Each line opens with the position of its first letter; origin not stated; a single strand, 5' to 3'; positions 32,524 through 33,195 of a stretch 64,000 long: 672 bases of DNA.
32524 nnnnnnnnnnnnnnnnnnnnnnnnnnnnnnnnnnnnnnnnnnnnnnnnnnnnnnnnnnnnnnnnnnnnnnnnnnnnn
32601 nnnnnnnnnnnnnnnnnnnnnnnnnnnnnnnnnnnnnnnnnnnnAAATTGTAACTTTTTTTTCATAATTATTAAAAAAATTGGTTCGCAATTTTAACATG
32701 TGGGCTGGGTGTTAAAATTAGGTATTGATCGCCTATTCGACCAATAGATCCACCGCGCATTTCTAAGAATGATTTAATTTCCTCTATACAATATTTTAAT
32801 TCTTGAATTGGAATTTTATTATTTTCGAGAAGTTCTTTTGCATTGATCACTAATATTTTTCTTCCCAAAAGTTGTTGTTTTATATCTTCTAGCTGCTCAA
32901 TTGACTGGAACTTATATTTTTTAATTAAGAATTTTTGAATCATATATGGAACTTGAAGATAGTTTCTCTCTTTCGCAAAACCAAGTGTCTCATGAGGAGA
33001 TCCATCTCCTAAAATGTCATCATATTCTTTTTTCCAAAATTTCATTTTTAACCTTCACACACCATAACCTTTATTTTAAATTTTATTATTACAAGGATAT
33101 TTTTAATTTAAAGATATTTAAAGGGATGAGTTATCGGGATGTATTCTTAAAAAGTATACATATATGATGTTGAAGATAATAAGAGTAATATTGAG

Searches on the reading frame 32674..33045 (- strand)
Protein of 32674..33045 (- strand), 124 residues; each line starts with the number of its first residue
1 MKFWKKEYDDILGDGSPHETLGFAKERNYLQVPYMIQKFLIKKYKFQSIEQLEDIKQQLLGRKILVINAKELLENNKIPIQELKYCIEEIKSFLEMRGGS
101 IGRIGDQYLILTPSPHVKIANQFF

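Call 80: search_protein_families(library=pfam, proteins=[window:32674-33045:-], max_evalue=0.0001)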
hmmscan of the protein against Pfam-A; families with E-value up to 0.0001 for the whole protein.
window:32674-33045:- (124 aa): 1 family
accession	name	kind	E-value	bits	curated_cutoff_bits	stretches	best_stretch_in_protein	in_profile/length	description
PF04472.17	SepF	-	1.2e-06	29.1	27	1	41-114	1-68/72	Cell division protein SepF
